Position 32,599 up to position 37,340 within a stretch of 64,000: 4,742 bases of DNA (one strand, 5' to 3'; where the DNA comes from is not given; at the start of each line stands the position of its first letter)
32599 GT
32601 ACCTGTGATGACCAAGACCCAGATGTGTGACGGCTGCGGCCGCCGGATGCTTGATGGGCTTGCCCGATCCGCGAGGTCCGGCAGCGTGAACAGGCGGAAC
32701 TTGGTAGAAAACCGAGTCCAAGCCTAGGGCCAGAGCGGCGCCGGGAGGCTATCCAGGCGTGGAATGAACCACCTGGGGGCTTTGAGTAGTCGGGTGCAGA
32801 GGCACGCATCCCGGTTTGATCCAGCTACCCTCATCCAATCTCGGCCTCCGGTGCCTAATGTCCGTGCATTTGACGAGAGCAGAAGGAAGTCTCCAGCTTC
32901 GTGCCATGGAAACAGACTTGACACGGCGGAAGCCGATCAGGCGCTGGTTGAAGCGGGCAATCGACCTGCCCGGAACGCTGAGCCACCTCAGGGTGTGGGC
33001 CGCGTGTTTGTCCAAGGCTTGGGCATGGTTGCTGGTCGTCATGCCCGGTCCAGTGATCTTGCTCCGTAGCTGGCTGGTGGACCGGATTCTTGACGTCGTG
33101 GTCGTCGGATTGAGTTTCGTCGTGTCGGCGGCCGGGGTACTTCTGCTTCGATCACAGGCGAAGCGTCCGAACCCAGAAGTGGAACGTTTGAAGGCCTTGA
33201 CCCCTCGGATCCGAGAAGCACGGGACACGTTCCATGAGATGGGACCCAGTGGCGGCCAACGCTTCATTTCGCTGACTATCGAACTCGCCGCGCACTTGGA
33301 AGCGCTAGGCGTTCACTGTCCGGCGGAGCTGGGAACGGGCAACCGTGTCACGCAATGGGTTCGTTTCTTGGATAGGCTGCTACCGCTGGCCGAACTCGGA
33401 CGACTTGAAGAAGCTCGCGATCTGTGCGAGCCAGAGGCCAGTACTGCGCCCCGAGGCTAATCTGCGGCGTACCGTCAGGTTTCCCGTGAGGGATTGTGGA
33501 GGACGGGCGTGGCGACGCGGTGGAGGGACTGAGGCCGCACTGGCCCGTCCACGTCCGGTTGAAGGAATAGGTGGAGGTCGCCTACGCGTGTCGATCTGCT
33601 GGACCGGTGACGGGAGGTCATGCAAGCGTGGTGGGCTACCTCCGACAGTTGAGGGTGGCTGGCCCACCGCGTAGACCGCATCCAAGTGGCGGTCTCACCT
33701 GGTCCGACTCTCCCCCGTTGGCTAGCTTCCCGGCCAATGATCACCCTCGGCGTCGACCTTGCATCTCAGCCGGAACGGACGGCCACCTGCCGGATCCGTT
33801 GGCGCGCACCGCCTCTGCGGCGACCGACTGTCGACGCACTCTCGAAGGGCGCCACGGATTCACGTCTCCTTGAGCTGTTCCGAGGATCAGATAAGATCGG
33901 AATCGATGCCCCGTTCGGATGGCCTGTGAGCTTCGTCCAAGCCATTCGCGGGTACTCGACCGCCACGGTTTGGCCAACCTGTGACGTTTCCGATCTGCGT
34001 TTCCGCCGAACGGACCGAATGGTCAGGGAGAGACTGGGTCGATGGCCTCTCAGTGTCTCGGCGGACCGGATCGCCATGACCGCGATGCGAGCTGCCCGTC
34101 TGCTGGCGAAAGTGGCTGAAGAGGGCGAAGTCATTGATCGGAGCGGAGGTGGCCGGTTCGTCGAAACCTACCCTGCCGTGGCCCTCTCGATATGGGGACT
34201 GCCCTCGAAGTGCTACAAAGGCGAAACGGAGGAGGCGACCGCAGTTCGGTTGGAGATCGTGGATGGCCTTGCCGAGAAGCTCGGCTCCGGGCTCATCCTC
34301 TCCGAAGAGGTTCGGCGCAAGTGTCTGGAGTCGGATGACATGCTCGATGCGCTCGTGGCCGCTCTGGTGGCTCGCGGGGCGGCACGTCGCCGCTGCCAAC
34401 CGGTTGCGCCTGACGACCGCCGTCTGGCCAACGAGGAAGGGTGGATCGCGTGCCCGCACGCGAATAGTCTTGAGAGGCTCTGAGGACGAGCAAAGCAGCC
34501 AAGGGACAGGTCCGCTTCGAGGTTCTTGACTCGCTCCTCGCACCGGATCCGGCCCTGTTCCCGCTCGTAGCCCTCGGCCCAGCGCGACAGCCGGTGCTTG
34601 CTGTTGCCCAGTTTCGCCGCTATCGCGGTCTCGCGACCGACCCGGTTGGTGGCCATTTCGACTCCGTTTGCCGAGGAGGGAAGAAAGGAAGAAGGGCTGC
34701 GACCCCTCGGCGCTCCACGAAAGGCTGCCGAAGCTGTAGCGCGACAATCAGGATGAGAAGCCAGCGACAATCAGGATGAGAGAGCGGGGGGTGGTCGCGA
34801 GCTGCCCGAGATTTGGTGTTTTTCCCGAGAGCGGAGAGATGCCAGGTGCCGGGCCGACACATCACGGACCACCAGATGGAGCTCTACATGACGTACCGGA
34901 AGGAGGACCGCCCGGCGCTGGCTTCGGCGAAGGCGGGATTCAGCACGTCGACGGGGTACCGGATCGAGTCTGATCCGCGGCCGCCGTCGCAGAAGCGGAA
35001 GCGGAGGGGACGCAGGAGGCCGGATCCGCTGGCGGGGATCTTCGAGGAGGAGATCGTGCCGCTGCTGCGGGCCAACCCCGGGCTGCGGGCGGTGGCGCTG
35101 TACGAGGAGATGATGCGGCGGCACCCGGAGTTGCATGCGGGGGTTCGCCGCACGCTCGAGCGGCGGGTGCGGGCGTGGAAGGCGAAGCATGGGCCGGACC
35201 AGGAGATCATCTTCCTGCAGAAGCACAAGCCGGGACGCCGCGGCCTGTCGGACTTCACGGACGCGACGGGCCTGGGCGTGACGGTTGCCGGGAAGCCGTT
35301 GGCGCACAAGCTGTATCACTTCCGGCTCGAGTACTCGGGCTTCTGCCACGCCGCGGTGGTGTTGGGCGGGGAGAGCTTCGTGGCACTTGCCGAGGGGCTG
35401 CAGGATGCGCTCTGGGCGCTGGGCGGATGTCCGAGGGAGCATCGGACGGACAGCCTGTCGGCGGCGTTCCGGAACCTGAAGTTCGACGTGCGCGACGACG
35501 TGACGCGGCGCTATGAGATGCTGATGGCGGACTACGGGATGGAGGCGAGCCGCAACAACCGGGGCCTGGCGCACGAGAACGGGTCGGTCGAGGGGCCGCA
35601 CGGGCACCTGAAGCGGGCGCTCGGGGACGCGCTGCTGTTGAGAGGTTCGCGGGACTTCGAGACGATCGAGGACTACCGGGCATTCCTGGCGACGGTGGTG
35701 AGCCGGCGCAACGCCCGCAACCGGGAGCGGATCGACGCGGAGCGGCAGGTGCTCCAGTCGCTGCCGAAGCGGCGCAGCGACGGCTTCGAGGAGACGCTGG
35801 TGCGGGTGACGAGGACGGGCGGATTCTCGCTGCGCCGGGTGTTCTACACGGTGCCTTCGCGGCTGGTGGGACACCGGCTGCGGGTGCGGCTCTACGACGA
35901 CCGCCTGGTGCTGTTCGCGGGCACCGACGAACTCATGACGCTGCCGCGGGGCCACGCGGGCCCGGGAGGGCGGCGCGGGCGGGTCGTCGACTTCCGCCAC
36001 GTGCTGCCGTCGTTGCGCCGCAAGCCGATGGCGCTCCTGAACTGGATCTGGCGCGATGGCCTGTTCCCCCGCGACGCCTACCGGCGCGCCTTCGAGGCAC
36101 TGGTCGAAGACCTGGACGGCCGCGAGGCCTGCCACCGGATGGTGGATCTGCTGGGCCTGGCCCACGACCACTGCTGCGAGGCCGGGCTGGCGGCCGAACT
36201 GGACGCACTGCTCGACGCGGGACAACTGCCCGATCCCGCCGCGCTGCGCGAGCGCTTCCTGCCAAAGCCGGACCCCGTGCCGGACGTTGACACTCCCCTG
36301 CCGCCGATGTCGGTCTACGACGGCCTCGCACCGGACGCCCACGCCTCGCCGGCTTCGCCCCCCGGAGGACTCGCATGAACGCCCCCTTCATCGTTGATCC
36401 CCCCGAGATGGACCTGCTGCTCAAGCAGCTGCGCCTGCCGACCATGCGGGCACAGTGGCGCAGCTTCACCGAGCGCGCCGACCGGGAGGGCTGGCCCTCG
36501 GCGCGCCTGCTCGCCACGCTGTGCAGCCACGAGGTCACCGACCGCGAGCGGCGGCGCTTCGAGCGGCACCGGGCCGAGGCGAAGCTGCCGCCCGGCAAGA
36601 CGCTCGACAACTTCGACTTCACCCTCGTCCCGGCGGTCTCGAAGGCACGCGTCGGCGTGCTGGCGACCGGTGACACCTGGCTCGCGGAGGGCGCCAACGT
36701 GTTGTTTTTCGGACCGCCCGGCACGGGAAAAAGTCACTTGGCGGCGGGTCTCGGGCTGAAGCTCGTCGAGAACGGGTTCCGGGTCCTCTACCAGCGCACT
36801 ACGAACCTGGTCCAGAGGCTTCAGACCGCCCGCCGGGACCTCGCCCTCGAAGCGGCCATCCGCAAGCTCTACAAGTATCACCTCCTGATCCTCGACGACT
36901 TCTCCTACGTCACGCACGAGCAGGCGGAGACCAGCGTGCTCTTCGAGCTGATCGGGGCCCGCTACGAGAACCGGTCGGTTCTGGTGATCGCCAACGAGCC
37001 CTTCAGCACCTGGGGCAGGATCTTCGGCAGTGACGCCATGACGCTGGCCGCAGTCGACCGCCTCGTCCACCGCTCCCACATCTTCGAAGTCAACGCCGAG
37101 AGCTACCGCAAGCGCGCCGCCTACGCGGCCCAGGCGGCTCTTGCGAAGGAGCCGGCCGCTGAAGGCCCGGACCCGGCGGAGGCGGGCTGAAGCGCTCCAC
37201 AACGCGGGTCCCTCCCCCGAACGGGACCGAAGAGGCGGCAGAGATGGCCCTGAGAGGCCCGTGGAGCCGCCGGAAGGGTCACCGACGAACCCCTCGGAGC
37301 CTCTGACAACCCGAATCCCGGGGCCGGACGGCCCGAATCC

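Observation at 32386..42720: Integrase-bearing 10.3-kb element that uses a dispersed MITE as its attachment site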

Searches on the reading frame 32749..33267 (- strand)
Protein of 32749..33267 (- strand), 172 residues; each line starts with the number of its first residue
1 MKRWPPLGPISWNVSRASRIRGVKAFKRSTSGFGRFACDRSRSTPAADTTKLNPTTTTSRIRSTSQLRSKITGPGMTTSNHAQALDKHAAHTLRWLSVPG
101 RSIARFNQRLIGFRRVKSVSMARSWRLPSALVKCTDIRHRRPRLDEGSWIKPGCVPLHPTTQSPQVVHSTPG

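Call 11: search_protein_families(library=pfam, proteins=[window:32749-33267:-], max_evalue=0.01)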
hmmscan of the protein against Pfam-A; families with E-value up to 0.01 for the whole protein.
window:32749-33267:- (172 aa): 0 families

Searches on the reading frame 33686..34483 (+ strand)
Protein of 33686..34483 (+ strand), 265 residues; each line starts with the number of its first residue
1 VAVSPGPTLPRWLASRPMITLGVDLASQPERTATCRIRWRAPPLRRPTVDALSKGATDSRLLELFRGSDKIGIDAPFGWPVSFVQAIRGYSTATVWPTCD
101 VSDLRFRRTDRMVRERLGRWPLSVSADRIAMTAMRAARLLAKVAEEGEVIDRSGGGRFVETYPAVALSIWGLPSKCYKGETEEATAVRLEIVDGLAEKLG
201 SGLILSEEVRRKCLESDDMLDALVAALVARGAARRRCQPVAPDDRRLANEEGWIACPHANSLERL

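Call 11: search_protein_families(library=pfam, proteins=[window:33686-34483:+], max_evalue=0.01)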
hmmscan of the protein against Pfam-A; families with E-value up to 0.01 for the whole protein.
window:33686-34483:+ (265 aa): 1 family
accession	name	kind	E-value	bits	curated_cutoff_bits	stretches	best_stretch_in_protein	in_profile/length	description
PF04250.19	DUF429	-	1.3e-30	107.2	23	1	22-243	1-211/214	Protein of unknown function (DUF429)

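Call 32: search_protein_families(library=ncbifam, proteins=[window:33686-34483:+], max_evalue=0.01)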
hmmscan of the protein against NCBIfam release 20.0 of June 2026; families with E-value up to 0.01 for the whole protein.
window:33686-34483:+ (265 aa): 0 families

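Call 56: search_protein_families(library=pfam, alignment_id=A4, max_evalue=0.00001)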
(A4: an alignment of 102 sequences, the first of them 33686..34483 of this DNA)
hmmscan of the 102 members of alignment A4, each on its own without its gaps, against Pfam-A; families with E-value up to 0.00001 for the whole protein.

A. member 1, window:33686-34483:+ (265 aa): 1 family
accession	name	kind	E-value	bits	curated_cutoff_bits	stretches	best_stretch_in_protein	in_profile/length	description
PF04250.19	DUF429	-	1.3e-30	107.2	23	1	22-243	1-211/214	Protein of unknown function (DUF429)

B. families by the number of members that match (of 102 scanned): 50 families (the first 25 are shown)
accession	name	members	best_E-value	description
PF01548.23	DEDD_Tnp_IS110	6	3.3e-25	Transposase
PF02371.22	Transposase_20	6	3.9e-24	Transposase IS116/IS110/IS902 family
PF13701.12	DDE_Tnp_1_4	2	1e-65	Transposase DDE domain group 1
PF00560.39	LRR_1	2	1.4e-65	Leucine Rich Repeat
PF02368.24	Big_2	2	7.7e-51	Bacterial Ig-like domain (group 2)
PF13855.12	LRR_8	2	4.5e-50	Leucine rich repeat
PF23598.1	LRR_14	2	5.9e-46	Leucine-rich repeat region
PF12799.13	LRR_4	2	3.9e-44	Leucine Rich repeats (2 copies)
PF00005.33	ABC_tran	2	8.8e-24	ABC transporter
PF03432.20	Relaxase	2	1e-23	MobA/VirD2-like, nuclease domain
PF13304.12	AAA_21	2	5.7e-19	AAA domain, putative AbiEii toxin, Type IV TA system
PF21983.2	NikA-like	2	1.2e-17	Mobilization protein NikA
PF05713.17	MobC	2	2.4e-08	Bacterial mobilisation protein (MobC)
PF00176.29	SNF2-rel_dom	1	3.5e-63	SNF2-related domain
PF03781.23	FGE-sulfatase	1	1e-58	Sulfatase-modifying factor enzyme 1-like domain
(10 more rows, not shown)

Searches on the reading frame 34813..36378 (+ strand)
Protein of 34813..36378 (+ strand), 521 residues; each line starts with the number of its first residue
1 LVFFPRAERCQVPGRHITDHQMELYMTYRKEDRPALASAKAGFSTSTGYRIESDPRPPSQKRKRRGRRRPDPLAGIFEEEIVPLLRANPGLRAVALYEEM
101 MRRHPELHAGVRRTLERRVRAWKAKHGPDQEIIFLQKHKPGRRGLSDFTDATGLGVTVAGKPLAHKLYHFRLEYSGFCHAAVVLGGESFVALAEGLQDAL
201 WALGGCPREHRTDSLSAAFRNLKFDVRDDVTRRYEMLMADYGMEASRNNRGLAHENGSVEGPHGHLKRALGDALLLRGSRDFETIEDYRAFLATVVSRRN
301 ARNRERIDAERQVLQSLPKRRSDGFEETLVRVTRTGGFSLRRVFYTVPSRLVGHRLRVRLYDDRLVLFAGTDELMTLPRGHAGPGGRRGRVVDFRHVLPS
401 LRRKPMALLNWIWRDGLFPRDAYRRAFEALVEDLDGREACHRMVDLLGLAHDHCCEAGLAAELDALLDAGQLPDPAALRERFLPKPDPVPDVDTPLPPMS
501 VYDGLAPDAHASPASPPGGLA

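Call 11: search_protein_families(library=pfam, proteins=[window:34813-36378:+], max_evalue=0.01)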
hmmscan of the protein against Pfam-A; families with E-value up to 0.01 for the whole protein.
window:34813-36378:+ (521 aa): 1 family
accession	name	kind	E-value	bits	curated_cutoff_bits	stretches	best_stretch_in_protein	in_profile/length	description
PF22483.2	Mu-transpos_C_2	-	2.4e-07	30.8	27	1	317-374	1-58/73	Mu transposase, C-terminal domain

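Call 32: search_protein_families(library=ncbifam, proteins=[window:34813-36378:+], max_evalue=0.01)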
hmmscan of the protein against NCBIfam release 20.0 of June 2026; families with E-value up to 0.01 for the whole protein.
window:34813-36378:+ (521 aa): 2 families
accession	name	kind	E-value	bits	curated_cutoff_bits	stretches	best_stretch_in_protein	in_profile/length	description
NF033546.1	transpos_IS21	equivalog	6.6e-61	206.4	160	1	28-319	5-294/294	IS21 family transposase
NF033577.2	transpos_IS481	equivalog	1.4e-05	24.8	224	1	30-300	12-267/284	IS481 family transposase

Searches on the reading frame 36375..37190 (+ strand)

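Call 11: search_protein_families(library=pfam, proteins=[window:36375-37190:+], max_evalue=0.01)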
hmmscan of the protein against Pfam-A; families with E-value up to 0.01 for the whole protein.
window:36375-37190:+ (271 aa): 11 families
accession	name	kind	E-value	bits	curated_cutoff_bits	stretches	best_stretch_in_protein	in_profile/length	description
PF01695.23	IstB_IS21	-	1.9e-61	208.1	24.1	1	16-248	3-234/238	IstB-like ATP binding protein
PF00308.24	Bac_DnaA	-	6.6e-08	33.3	23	1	108-206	36-136/162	Bacterial DnaA ATPAse domain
PF13481.12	AAA_25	-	7.7e-05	22.8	27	0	101-131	28-58/195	AAA domain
PF12775.13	AAA_7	-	0.00037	20.5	25.8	1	80-139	9-66/181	P-loop containing dynein motor region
PF05673.19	DUF815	-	0.00047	19.8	23.8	1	66-187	11-127/249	Protein of unknown function (DUF815)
PF00004.35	AAA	-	0.00066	20.6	21.2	1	109-205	1-105/131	ATPase family associated with various cellular activities (AAA)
PF20720.3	nSTAND3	-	0.0008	19.6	27.2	1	105-144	16-55/155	Novel STAND NTPase 3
PF13191.12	AAA_16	-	0.0026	18.7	32.6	1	107-165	25-91/167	AAA ATPase domain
PF07728.20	AAA_5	-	0.0036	17.8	22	0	108-180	1-79/139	AAA domain (dynein-related subfamily)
PF13401.12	AAA_22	-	0.004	17.9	27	0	109-160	8-58/130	AAA domain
PF13479.12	AAA_24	-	0.0074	16.6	27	0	107-174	3-71/195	AAA domain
